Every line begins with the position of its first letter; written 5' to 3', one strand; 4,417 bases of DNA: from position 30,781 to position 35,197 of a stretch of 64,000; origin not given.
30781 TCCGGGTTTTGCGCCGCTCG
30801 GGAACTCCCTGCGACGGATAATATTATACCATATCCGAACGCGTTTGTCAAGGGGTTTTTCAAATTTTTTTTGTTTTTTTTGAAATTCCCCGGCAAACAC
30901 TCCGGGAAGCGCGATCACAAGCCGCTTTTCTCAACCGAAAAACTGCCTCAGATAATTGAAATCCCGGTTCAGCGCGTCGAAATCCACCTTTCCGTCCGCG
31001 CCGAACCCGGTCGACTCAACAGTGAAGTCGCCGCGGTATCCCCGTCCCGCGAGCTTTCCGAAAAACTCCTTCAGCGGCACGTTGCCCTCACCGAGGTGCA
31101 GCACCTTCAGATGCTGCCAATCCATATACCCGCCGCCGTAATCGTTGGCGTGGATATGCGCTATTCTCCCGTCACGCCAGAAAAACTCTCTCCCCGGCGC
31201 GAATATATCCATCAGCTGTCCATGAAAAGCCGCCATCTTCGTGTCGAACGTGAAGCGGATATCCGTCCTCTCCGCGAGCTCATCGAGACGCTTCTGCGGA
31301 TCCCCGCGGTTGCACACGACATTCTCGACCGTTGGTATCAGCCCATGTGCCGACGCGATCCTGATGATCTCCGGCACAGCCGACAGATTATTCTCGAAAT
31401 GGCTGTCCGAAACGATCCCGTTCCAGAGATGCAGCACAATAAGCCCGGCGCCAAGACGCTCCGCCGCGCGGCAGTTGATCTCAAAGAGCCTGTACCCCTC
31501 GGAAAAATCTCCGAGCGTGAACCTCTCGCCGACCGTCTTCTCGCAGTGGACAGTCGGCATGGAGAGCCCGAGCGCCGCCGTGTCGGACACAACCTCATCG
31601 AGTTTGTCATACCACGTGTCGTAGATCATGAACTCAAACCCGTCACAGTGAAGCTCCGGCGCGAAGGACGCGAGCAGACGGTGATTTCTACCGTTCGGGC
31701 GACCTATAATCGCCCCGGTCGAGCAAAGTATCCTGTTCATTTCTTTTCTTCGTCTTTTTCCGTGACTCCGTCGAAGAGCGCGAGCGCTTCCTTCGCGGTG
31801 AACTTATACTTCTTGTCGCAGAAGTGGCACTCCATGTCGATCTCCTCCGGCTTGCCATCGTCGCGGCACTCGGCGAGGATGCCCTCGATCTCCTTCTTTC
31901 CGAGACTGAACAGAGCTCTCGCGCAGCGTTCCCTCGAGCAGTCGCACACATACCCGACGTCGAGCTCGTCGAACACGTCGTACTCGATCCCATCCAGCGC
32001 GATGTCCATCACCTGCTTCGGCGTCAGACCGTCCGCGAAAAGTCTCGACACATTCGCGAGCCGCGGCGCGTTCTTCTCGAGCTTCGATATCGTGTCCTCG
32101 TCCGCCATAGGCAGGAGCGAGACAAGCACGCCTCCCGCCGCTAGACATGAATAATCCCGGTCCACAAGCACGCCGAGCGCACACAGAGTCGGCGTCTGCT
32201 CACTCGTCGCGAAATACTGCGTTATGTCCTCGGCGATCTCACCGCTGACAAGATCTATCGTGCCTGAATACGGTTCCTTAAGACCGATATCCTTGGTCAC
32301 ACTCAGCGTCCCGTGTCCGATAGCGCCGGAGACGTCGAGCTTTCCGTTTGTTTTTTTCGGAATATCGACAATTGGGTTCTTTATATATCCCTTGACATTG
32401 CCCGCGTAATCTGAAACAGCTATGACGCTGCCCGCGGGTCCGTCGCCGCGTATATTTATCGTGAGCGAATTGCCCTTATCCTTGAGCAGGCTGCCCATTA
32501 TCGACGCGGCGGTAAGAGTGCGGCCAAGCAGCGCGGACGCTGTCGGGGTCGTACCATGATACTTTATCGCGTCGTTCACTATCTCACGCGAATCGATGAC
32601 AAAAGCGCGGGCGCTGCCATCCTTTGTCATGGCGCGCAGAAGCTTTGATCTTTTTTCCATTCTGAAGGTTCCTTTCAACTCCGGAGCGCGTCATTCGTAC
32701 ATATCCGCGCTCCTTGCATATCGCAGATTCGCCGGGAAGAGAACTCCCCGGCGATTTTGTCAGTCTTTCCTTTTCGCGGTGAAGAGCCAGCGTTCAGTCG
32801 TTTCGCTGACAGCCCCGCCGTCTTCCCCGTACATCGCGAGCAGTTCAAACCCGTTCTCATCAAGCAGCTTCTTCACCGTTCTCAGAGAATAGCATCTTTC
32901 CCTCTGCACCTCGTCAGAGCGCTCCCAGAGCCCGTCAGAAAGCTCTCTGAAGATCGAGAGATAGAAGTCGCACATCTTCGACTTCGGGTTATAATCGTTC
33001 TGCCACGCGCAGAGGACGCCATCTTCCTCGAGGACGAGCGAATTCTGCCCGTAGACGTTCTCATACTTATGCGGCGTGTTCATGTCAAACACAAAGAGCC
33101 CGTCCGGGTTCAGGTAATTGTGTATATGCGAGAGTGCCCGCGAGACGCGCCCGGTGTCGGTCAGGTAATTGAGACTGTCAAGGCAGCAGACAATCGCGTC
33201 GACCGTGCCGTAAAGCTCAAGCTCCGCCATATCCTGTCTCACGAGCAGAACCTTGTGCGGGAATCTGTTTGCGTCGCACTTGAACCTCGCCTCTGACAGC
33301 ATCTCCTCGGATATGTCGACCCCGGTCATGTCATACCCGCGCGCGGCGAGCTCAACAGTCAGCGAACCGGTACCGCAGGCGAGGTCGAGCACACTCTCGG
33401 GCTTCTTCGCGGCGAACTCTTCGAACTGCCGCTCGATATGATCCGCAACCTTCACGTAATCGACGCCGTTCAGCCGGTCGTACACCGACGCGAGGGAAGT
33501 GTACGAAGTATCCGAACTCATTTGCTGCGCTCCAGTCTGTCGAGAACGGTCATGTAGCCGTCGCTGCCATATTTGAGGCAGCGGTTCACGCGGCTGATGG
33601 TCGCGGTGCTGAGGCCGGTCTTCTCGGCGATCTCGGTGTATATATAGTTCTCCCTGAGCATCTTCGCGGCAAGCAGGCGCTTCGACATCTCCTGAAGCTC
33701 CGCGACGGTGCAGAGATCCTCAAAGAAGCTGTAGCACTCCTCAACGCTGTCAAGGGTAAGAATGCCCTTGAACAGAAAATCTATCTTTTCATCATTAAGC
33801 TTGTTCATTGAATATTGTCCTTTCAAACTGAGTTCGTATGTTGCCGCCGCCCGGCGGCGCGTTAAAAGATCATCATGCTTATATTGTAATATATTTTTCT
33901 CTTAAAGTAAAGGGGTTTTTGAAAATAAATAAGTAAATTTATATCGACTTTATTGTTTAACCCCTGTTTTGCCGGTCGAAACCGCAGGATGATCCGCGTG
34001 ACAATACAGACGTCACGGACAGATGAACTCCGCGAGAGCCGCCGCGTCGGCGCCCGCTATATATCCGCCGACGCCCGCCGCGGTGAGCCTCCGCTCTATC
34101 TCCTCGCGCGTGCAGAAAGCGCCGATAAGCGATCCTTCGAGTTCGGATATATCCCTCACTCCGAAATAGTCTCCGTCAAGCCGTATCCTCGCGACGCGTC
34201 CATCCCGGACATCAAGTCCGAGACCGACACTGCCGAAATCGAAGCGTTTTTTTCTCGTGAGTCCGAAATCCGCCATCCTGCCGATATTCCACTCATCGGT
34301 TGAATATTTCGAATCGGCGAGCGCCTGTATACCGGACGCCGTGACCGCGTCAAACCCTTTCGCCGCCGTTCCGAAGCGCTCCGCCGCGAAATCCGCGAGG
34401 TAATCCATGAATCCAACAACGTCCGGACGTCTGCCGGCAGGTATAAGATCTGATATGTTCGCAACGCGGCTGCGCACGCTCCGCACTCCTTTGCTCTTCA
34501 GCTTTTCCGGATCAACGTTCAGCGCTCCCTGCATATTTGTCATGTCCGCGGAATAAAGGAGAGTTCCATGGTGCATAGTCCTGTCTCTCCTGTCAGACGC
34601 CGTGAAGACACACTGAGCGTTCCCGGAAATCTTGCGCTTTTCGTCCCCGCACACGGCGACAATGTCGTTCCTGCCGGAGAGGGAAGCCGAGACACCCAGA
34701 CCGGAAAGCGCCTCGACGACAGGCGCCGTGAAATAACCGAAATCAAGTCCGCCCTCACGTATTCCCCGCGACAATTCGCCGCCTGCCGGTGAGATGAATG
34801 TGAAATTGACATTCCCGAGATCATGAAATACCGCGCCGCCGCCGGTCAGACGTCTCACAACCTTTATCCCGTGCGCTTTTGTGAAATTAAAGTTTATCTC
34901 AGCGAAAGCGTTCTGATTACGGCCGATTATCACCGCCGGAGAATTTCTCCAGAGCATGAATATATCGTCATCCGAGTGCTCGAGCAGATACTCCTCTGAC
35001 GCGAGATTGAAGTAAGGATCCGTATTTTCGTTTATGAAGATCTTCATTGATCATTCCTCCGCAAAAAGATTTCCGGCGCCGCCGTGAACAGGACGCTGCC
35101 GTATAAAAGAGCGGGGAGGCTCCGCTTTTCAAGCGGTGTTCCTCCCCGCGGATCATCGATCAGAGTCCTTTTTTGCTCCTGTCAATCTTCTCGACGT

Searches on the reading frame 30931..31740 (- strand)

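Call 75: search_protein_families(library=pfam, proteins=[window:30931-31740:-], max_evalue=0.001)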
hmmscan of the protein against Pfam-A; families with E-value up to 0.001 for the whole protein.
window:30931-31740:- (269 aa): 1 family
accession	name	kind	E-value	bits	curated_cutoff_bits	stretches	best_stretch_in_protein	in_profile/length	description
PF01261.30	AP_endonuc_2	-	2.8e-14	53.9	31.1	1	29-244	6-230/249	Xylose isomerase-like TIM barrel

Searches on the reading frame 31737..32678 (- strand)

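Call 75: search_protein_families(library=pfam, proteins=[window:31737-32678:-], max_evalue=0.001)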
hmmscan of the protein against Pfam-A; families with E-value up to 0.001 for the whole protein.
window:31737-32678:- (313 aa): 1 family
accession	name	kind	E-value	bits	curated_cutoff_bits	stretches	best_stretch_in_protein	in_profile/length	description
PF01430.24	HSP33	-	5e-90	302.1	21.4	1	12-294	2-273/273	Hsp33 protein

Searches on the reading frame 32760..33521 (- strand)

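Call 75: search_protein_families(library=pfam, proteins=[window:32760-33521:-], max_evalue=0.001)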
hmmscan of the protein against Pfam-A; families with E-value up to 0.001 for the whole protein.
window:32760-33521:- (253 aa): 12 families
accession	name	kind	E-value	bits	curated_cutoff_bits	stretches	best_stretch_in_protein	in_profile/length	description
PF13649.12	Methyltransf_25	-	1.1e-19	71.3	27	1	44-141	1-97/97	Methyltransferase domain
PF13489.12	Methyltransf_23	-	6e-17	62.3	27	1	25-228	9-162/164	Methyltransferase domain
PF08242.18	Methyltransf_12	-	7.2e-15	56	30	1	45-143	1-98/98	Methyltransferase domain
PF13847.12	Methyltransf_31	-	8.7e-15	55.1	27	1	40-146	3-110/145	Methyltransferase domain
PF08241.18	Methyltransf_11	-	2.4e-14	54.2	21.2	1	45-145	1-95/95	Methyltransferase domain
PF01209.24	Ubie_methyltran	-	2.1e-10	40.8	20.1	1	7-143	13-149/233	ubiE/COQ5 methyltransferase family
PF05401.17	NodS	-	1.9e-09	38.1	24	1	42-146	45-145/201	Nodulation protein S (NodS)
PF05175.20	MTS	-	1.1e-06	28.8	23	1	36-154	27-147/170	Methyltransferase small domain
PF02353.26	CMAS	-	3e-06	27.2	27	1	29-149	51-168/273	Mycolic acid cyclopropane synthetase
PF03848.20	TehB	-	0.00033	20.6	20.4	1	39-114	29-103/193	Tellurite resistance protein TehB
PF01170.24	UPF0020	-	0.00058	20.1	22.3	0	44-112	32-127/197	RMKL-like, methyltransferase domain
PF05724.17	TPMT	-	0.00062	19.9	26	1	24-78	21-75/218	Thiopurine S-methyltransferase (TPMT)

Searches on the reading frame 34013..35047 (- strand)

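Call 75: search_protein_families(library=pfam, proteins=[window:34013-35047:-], max_evalue=0.001)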
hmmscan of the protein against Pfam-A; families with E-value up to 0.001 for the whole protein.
window:34013-35047:- (344 aa): 3 families
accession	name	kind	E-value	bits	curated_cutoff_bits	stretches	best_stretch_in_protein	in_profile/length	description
PF21948.1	LplA-B_cat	-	6.2e-59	199.8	27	1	10-217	1-195/200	Lipoyl protein ligase A/B catalytic domain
PF10437.14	Lip_prot_lig_C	-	3.2e-15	56.2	24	1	260-342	3-85/85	Bacterial lipoate protein ligase C-terminus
PF03099.24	BPL_LplA_LipB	-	8.9e-06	26.1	21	1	44-147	9-117/133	Biotin/lipoate A/B protein ligase family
